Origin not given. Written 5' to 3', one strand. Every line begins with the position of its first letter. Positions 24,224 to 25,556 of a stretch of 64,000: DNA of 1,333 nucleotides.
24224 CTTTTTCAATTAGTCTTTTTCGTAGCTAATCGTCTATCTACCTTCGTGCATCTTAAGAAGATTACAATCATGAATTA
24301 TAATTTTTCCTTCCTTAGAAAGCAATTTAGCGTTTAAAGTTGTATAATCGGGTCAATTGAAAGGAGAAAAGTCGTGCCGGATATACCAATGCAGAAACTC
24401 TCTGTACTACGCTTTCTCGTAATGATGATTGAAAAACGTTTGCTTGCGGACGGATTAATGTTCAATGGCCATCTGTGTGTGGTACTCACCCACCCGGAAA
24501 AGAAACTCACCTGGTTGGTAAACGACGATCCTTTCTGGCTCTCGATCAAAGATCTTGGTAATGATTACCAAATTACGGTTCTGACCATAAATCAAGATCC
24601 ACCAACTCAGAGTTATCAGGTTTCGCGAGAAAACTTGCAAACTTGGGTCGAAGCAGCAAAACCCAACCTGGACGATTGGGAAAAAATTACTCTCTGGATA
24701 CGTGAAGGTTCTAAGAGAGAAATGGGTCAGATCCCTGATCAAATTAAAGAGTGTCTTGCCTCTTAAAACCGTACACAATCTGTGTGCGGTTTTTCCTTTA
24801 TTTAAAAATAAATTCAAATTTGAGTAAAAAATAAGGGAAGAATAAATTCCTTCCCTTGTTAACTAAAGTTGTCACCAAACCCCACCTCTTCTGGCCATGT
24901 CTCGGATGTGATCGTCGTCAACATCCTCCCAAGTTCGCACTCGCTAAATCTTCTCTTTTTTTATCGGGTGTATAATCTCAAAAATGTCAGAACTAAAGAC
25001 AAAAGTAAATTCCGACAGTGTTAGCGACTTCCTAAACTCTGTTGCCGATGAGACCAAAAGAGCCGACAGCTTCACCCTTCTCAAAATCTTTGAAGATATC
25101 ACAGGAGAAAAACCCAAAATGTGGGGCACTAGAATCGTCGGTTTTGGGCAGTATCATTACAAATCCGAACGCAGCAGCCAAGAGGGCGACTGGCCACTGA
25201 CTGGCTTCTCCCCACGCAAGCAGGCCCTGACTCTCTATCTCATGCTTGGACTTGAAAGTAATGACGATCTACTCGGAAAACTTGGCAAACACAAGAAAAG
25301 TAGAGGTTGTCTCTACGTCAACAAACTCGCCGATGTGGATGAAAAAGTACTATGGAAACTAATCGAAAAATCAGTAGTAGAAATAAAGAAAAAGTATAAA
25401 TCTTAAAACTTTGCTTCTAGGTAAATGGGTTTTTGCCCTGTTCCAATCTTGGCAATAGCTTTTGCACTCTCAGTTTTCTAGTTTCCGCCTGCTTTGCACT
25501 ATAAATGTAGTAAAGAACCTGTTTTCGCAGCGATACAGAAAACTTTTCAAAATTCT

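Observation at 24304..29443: Duplicated self-contained cassette (extended -10 promoter + 130-aa gene + terminator) and a second ~100-bp 3' module shared by unrelated genes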

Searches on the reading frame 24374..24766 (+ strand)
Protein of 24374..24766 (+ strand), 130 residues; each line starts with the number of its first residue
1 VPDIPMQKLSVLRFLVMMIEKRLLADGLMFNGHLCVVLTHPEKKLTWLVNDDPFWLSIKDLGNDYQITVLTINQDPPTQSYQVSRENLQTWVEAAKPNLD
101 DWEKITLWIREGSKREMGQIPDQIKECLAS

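Call 9: search_protein_families(library=pfam, max_evalue=0.01, proteins=[window:24374-24766:+])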
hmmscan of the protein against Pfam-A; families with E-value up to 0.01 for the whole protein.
window:24374-24766:+ (130 aa): 0 families

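Call 13: find_homologous_proteins(query=window:24374-24766:+, max_evalue=0.01)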
Query window:24374-24766:+ (130 aa): 3 proteins with E <= 0.01 among 5 candidates.
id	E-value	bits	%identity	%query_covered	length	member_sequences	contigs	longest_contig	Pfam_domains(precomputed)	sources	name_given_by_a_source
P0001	3.1e-83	294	100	100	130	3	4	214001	-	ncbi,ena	-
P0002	9.2e-47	176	62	100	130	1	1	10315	-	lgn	-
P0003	1.1e-42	163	60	100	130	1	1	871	-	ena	-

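Call 14: find_encoding_contigs(protein=P0002, flank=10000)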
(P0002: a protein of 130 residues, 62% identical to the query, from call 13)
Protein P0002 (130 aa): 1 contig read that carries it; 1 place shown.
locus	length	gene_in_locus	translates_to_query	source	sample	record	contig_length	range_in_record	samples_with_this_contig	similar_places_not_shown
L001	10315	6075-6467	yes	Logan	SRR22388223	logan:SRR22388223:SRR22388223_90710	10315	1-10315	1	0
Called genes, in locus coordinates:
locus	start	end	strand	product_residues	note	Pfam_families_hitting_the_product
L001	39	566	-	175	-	-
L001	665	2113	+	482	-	PF00270:DEAD, PF00271:Helicase_C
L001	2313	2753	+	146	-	-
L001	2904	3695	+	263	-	PF01551:Peptidase_M23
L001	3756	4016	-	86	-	PF18882:DUF5647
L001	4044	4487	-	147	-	PF24839:DUF7718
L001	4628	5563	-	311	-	PF00248:Aldo_ket_red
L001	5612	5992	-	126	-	PF01042:Ribonuc_L-PSP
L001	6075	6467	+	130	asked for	-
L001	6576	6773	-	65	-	-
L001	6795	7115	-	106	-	-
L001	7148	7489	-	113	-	-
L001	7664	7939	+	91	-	-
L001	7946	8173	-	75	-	PF00403:HMA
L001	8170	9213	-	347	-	PF13386:DsbD_2, PF13473:Cupredoxin_1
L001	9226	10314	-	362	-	?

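Call 15: find_encoding_contigs(protein=P0001, flank=10000)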
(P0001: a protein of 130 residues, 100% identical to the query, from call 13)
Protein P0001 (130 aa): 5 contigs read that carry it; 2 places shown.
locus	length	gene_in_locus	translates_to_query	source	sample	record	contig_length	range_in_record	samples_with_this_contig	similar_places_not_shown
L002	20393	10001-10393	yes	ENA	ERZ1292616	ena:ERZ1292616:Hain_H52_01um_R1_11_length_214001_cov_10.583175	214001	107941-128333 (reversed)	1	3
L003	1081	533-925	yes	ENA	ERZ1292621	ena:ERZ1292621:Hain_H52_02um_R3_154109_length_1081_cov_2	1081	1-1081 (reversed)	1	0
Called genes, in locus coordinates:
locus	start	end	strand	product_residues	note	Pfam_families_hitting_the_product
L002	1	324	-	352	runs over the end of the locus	-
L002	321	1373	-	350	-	PF13941:MutL (faint)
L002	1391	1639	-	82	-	PF01084:Ribosomal_S18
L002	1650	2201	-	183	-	PF00436:SSB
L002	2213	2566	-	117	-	PF01250:Ribosomal_S6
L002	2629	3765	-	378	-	PF01926:MMR_HSR1, PF02421:FeoB_N (weak), PF06071:YchF-GTPase_C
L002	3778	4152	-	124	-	PF01850:PIN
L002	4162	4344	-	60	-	-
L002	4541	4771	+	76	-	-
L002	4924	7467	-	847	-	PF00690:Cation_ATPase_N, PF00122:E1-E2_ATPase, PF00702:Hydrolase, PF13246:Cation_ATPase, PF00689:Cation_ATPase_C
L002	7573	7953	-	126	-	-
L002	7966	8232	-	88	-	-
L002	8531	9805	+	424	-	PF00270:DEAD, PF00271:Helicase_C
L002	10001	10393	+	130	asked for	-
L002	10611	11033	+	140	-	PF08818:DUF1801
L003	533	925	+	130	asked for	-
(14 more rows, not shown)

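Call 21: find_encoding_contigs(protein=P0003, flank=5000)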
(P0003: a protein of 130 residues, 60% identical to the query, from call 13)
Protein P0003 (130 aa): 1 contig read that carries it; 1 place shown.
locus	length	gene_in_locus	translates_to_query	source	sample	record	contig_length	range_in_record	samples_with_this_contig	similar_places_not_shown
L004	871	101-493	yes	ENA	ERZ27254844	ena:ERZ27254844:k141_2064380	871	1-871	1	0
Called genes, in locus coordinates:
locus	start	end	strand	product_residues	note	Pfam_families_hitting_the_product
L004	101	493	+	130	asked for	-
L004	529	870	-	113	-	?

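Call 29: predict_structure(alignment_id=A3)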
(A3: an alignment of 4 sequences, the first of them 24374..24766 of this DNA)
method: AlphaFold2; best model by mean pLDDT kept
length: 130 residues; sequences in the alignment: 4
mean_pLDDT: 65.9   pTM: 0.59
mean pLDDT of the five models: 65.9, 65.0, 62.2, 59.7, 56.9
residues with pLDDT >= 90: 0; 70-90: 49; 50-70: 70; < 50: 11
segments of 3 or more residues with pLDDT < 50: 1-9
pLDDT, mean of each block of 10 residues (from residue 1): 44 58 64 67 53 70 79 67 76 70 72 68 69
secondary structure, 60 per line:
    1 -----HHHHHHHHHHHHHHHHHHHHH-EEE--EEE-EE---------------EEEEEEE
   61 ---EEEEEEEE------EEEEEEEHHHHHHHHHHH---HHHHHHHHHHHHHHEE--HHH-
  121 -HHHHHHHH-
elements in order: H6-26 E28-30 E33-35 E54-60 E64-71 E78-84 H85-95 H99-112 H122-129

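Call 31: search_protein_representatives(alignment_id=A3)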
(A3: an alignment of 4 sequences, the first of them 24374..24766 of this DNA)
Query: 4 sequences, 130 profile positions. Proteins with E-value up to 0.001 (for the whole library): 4; up to 1e-10: 3; up to 1e-30: 1. The best 4 are listed.
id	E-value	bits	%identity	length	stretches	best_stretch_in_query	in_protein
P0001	1.1e-74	264.7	-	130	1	1-130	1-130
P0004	3.1e-27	111.3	-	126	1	1-63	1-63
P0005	5.5e-26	107.2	-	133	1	1-126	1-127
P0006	3.6e-05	39.9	-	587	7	84-113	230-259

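Call 35: find_encoding_contigs(protein=P0005, flank=10000)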
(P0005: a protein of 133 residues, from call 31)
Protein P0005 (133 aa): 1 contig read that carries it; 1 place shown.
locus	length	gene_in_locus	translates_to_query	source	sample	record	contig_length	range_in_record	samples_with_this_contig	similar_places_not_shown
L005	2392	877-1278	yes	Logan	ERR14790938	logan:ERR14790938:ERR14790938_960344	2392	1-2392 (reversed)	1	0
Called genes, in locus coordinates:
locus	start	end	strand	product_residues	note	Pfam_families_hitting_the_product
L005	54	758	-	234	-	-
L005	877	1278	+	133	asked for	-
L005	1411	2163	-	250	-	-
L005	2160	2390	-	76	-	?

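Call 36: find_encoding_contigs(protein=P0004, flank=10000)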
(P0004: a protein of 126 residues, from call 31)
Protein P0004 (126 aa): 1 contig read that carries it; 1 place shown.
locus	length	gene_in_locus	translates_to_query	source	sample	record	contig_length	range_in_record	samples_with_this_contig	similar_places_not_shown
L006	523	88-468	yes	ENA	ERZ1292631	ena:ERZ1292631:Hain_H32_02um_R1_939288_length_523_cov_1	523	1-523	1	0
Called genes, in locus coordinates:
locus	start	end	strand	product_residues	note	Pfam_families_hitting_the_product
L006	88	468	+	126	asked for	-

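Call 39: fold_search(model_id=the predicted structure, library=pdb)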
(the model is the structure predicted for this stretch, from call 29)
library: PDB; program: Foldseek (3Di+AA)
matches with E <= 10: 477; with E <= 0.001: 0
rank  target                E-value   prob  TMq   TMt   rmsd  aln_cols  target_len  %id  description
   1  6f5f_C                6.4e-02  0.33  0.25  0.27   7.7        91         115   14  Structure of ARTD2/PARP2 WGR domain bound to double strand DNA with 5 nucleotide overhang and 5'phosphate (released 2018-10-10)
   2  6f5f_A                8.0e-02  0.47  0.28  0.31   7.7        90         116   13  Structure of ARTD2/PARP2 WGR domain bound to double strand DNA with 5 nucleotide overhang and 5'phosphate (released 2018-10-10)
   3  8g0h_B                8.5e-02  0.30  0.24  0.09   9.6        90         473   14  Human PARP1 deltaV687-E688 bound to UKTT5 (compound 10) and to a DNA double strand break. (released 2024-02-07)
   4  8g0h_D                1.0e-01  0.30  0.24  0.09   9.6        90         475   14  Human PARP1 deltaV687-E688 bound to UKTT5 (compound 10) and to a DNA double strand break. (released 2024-02-07)
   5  2it9_B                1.8e-01  0.51  0.31  0.33   6.5        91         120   12  Crystal structure of a protein with unknown function from DUF155 family (YP_292156.1) from Prochlorococcus sp. NATL2A  (released 2006-11-28)
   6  7s6m_B                2.1e-01  0.16  0.23  0.09   9.7        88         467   14  Human PARP1 deltaV687-E688 bound to a DNA double strand break. (released 2022-06-29)
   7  7s6m_D                2.1e-01  0.16  0.23  0.09   9.7        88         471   14  Human PARP1 deltaV687-E688 bound to a DNA double strand break. (released 2022-06-29)
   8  6f1k_A                2.5e-01  0.25  0.27  0.29   7.8        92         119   14  Structure of ARTD2/PARP2 WGR domain bound to double strand DNA without 5'phosphate (released 2018-10-10)
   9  8chv_A                2.8e-01  0.47  0.36  0.33   6.2       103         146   14  Crystal structure of human PURA (fragment Glu57-Glu212, PUR repeat I and II) R140P mutant (released 2024-02-21)
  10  9zqb_P                3.2e-01  0.14  0.25  0.26   7.7        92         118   15  Nucleosome with an SSB at SHL -2.8 in complex with human PARP2 and HPF1, Class 1 (released 2026-03-25)
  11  9y9z_36               3.4e-01  0.60  0.37  0.24   8.0        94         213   15  Cryo-EM structure of conoid fiber from Toxoplasma gondii (24-nm repeat) (released 2025-12-03)
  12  5je4_A                4.0e-01  0.13  0.18  0.12   7.5        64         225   17  Crystal structure of Burkholderia glumae ToxA Y7A mutant with bound S-adenosylhomocysteine (SAH) (released 2016-05-04)
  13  2it9_D                4.3e-01  0.35  0.32  0.33   5.8       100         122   11  Crystal structure of a protein with unknown function from DUF155 family (YP_292156.1) from Prochlorococcus sp. NATL2A  (released 2006-11-28)
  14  6f5b_A                4.3e-01  0.12  0.25  0.27   7.8        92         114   15  Structure of ARTD2/PARP2 WGR domain bound to double stranded DNA with 5'phosphate (released 2018-10-10)
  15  9zq9_P                4.3e-01  0.11  0.22  0.23   9.1       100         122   12  Nucleosome with an SSB at SHL -2.8 in complex with the WGR domain of human PARP2, Class 1 (released 2026-03-25)
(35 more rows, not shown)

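Call 47: search_protein_families(library=padloc, max_evalue=0.01, proteins=[window:24374-24766:+])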
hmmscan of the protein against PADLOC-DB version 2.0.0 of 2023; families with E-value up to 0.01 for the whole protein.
window:24374-24766:+ (130 aa): 0 families

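Call 48: search_protein_families(library=phrogs, max_evalue=0.01, proteins=[window:24374-24766:+])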
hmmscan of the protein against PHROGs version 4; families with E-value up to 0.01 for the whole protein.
window:24374-24766:+ (130 aa): 0 families

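Call 59: find_related_loci(query=A3, collection=metagenome_contigs, flank=8000)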
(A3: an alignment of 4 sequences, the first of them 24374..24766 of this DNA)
Query A3 (130 aa) in metagenome_contigs; peptide patterns used: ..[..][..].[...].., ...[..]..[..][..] (x = any residue, [..] = any of these).
516 stretches matched a pattern, but none encodes a relative of the query by tblastn (E <= 1e-3).

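Call 62: search_solved_structures(query=A5, max_evalue=10)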
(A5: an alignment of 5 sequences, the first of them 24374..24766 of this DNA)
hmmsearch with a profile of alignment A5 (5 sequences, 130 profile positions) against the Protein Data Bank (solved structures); distinct sequences matched with E-value up to 10: 9.
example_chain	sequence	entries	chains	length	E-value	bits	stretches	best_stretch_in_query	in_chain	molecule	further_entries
13bb_A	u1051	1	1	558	0.14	15.1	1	16-66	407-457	acetolactate synthase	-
7zoh_A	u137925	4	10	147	0.45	13.5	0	81-106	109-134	Glycoside hydrolase family 18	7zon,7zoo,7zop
3win_A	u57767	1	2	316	0.85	12.6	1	29-86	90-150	HA1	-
9qce_E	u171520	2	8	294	0.87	12.6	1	29-86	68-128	Hemagglutinin component HA33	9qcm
1ybi_A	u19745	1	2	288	0.88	12.6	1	31-86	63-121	non-toxin haemagglutinin HA34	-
4lo0_A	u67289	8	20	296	0.91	12.5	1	31-86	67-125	HA-33 | Hemagglutinin component HA33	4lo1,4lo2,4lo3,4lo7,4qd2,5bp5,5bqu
4ouj_A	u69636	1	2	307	0.95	12.5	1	29-86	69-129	Hemagglutinin component HA33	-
2llf_A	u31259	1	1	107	1.5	11.9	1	98-126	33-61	Villin-1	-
7drx_B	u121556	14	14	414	1.7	11.7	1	91-120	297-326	Alkylphosphocholine resistance protein LEM3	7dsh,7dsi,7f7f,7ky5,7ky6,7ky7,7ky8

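Call 63: search_protein_families(library=ncbifam, max_evalue=0.1, proteins=[window:24374-24766:+, P0005, L001:6795-7115:-, L001:7148-7489:-, L001:6576-6773:-, L001:2313-2753:+])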
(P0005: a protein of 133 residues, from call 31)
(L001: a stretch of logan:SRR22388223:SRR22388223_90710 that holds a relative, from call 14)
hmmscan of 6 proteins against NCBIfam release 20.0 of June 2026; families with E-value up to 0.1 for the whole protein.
window:24374-24766:+ (130 aa): 0 families

P0005 (133 aa): 0 families

L001:6795-7115:- (106 aa): 3 families
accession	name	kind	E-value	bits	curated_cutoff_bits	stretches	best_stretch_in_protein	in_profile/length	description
TIGR01884.1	cas_HTH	subfamily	3.8e-05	23.2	60.2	1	19-72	136-188/202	CRISPR-associated CARF protein Csa3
NF007341.0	PRK09834.1-3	equivalog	0.00038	19.6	269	1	22-90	9-77/274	DNA-binding transcriptional regulator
NF007342.0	PRK09834.1-4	equivalog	0.001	18.1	251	1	27-80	17-69/263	DNA-binding transcriptional regulator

L001:7148-7489:- (113 aa): 0 families

L001:6576-6773:- (65 aa): 0 families

L001:2313-2753:+ (146 aa): 0 families

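Call 64: fold_search(model_id=the predicted structure, library=viral)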
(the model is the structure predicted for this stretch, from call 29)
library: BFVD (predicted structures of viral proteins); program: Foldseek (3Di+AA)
matches with E <= 10: 1020; with E <= 0.001: 0
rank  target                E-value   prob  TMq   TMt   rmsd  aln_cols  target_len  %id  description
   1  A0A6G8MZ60            3.5e-02  0.91  0.34  0.42   5.7        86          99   13  Uncharacterized protein [Cedratvirus kamchatka]
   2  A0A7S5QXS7            5.0e-02  0.97  0.28  0.49   3.0        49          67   24  Uncharacterized protein [Rhizobium phage RHph_Y68]
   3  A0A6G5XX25            6.6e-02  0.80  0.33  0.24   5.9        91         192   12  (no name in the UniProt tables at hand)
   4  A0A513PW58            6.6e-02  0.54  0.32  0.15  12.7       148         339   13  Uncharacterized protein [Vibrio phage 2 TSL-2019]
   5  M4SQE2                1.1e-01  0.75  0.33  0.48   8.3        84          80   19  (no name in the UniProt tables at hand)
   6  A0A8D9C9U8            1.1e-01  0.69  0.37  0.43   6.4       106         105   18  Uncharacterized protein [uncultured marine phage]
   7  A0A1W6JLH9            1.2e-01  0.54  0.34  0.38  10.9       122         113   13  LamB/ Ycsf family protein [Lactococcus phage AM8]
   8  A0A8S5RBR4            1.3e-01  0.30  0.26  0.18  25.6       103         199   11  Uncharacterized protein [virus sp. ctmTa7]
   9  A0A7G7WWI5            1.4e-01  0.77  0.28  0.46   4.6        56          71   18  Uncharacterized protein [Rhizobium phage AF3]
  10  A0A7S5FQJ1            1.4e-01  0.57  0.28  0.35   7.7        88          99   12  (no name in the UniProt tables at hand)
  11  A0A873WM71            1.7e-01  0.28  0.30  0.24  12.8       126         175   10  Uncharacterized protein [Klebsiella phage Miami]
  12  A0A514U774            1.9e-01  0.30  0.27  0.32  13.8        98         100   11  Uncharacterized protein [Listeria phage LP-031]
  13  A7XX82                2.0e-01  0.75  0.31  0.45   5.3        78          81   15  Uncharacterized protein [Thermus virus P23-45]
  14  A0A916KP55            2.0e-01  0.23  0.26  0.26  23.6       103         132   16  Uncharacterized protein [Adoxophyes honmai entomopoxvirus 'L']
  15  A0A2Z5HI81            2.1e-01  0.44  0.29  0.37   6.5        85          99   13  (no name in the UniProt tables at hand)
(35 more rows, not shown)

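Call 95: predict_structure(alignment_id=A5)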
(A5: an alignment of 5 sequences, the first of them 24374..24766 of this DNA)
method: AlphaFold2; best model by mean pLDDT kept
length: 130 residues; sequences in the alignment: 5
mean_pLDDT: 64.8   pTM: 0.56
mean pLDDT of the five models: 64.8, 61.5, 59.9, 57.8, 52.7
residues with pLDDT >= 90: 0; 70-90: 42; 50-70: 83; < 50: 5
segments of 3 or more residues with pLDDT < 50: 1-3
pLDDT, mean of each block of 10 residues (from residue 1): 54 67 57 55 53 69 76 71 70 68 69 62 71
secondary structure, 60 per line:
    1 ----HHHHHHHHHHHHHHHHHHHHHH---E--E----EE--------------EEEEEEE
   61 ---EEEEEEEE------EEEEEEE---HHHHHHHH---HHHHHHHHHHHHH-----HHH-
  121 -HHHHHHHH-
elements in order: H5-26 E54-60 E64-71 E78-84 H88-95 H99-111 H122-129

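Call 97: search_protein_families(library=pfam, alignment_id=A5, max_evalue=10)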
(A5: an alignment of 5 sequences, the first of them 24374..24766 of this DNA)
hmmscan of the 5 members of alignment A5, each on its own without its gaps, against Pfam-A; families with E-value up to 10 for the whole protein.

A. member 1, window:24374-24766:+ (130 aa): 0 families

B. families by the number of members that match (of 5 scanned): 0 families

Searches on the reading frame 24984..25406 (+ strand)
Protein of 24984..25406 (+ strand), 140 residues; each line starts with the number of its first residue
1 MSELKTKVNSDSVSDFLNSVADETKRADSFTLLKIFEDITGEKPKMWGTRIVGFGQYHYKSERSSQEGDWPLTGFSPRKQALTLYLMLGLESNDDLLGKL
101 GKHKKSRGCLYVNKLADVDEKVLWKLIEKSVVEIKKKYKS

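Call 9: search_protein_families(library=pfam, max_evalue=0.01, proteins=[window:24984-25406:+])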
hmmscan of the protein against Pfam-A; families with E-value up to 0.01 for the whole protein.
window:24984-25406:+ (140 aa): 1 family
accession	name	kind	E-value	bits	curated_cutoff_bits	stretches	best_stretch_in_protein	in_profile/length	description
PF08818.16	DUF1801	-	3.6e-10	40.5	27.2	1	26-131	2-85/85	Domain of unknown function (DU1801)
